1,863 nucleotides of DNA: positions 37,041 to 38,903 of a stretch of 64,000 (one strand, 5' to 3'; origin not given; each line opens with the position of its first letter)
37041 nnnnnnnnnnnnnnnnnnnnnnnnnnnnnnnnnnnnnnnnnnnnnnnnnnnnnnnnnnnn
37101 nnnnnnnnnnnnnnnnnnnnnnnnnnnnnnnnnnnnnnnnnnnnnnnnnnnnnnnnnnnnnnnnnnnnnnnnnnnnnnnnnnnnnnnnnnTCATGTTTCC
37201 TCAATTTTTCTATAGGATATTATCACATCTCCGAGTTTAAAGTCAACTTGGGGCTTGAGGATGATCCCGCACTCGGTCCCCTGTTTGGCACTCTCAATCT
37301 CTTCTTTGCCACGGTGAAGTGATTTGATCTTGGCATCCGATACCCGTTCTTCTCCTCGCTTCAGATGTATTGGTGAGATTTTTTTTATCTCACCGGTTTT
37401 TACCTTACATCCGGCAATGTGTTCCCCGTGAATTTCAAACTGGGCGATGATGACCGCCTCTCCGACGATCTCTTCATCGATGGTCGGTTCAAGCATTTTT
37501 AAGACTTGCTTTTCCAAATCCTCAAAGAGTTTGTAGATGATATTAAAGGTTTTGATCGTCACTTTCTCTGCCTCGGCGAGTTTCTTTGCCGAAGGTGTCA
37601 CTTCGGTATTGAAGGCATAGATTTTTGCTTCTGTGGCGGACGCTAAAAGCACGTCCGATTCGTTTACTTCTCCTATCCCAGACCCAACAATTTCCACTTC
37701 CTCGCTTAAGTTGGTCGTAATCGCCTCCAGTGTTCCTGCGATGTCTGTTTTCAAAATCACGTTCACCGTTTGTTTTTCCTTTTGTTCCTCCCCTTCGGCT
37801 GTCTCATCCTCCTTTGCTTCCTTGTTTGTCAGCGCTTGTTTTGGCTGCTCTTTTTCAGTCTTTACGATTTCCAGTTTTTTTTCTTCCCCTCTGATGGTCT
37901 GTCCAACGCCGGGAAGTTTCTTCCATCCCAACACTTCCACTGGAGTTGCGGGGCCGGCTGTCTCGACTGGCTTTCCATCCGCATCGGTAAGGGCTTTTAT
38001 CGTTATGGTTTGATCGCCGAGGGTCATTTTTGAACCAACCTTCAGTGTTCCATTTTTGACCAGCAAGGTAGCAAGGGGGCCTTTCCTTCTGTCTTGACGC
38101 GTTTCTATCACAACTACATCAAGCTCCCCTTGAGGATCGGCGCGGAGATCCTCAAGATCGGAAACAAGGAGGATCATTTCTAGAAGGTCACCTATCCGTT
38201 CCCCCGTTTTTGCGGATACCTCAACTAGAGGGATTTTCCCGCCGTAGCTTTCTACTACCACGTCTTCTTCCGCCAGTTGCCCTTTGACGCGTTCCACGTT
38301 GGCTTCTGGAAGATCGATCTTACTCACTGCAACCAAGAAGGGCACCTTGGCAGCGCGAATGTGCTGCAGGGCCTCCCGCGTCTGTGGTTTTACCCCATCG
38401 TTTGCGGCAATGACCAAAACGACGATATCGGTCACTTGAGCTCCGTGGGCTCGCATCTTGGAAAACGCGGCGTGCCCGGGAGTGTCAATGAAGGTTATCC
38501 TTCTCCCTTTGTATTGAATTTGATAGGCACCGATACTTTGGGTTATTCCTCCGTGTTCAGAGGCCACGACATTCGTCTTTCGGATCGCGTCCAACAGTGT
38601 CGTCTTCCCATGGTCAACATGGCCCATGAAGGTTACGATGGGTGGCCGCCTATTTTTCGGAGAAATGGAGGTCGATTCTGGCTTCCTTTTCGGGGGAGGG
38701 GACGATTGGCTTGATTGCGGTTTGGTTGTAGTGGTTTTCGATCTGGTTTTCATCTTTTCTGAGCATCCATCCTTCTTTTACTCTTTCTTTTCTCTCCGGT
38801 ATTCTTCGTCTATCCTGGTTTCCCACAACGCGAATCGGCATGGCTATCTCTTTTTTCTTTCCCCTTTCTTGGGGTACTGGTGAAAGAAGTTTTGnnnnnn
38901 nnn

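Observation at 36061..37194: Catalytically degenerate DHH/NrnA-like protein with P/Q/G-rich tail occupying the rbfA/truB slot of the nusA-infB-rpsO-pnp cluster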

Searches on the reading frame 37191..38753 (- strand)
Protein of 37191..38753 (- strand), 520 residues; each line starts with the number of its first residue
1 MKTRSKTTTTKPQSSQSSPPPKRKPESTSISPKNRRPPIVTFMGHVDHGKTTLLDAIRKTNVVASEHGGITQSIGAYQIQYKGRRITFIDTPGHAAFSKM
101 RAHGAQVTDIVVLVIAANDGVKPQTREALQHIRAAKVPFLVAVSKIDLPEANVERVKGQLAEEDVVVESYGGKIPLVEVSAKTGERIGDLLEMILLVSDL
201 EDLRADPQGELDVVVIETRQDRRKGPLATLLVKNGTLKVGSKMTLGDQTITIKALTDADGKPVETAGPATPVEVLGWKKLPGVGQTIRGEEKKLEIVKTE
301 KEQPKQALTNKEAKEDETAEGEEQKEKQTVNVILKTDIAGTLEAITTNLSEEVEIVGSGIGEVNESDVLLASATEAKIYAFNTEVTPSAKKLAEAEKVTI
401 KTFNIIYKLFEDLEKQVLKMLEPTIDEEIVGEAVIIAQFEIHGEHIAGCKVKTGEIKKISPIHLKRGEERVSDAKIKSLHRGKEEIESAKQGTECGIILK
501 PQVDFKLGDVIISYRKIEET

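Call 68: search_protein_families(library=pfam, proteins=[window:37191-38753:-], max_evalue=0.001)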
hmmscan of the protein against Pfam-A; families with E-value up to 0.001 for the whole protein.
window:37191-38753:- (520 aa): 10 families
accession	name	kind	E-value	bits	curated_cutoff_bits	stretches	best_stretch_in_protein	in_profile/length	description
PF00009.33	GTP_EFTU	-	2.2e-38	132.2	26.5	1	39-195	5-183/188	Elongation factor Tu GTP binding domain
PF11987.13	IF-2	-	2.1e-27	95.8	27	1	310-414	7-117/117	Translation-initiation factor 2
PF22042.2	EF-G_D2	-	1.6e-18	67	27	1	212-287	3-81/84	Elongation factor G domain 2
PF01926.29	MMR_HSR1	-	1.8e-13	51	21.9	1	40-145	2-113/113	50S ribosome-binding GTPase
PF00025.27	Arf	-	3.7e-07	30.2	22.3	1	42-194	19-170/174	ADP-ribosylation factor family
PF02421.24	FeoB_N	-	9.6e-06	25.6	27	1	40-192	3-154/156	Ferrous iron transport protein B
PF00071.28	Ras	-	0.0001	22.3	21.6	1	42-194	4-156/162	Ras family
PF03144.31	GTP_EFTU_D2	-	0.00012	22.8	30.3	0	446-500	3-59/73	Elongation factor Tu domain 2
PF10662.15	PduV-EutP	-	0.00069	19.9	21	0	40-161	4-116/143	Ethanolamine utilisation - propanediol utilisation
PF09439.16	SRPRB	-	0.00082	19.2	25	1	38-151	4-124/178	Signal recognition particle receptor beta subunit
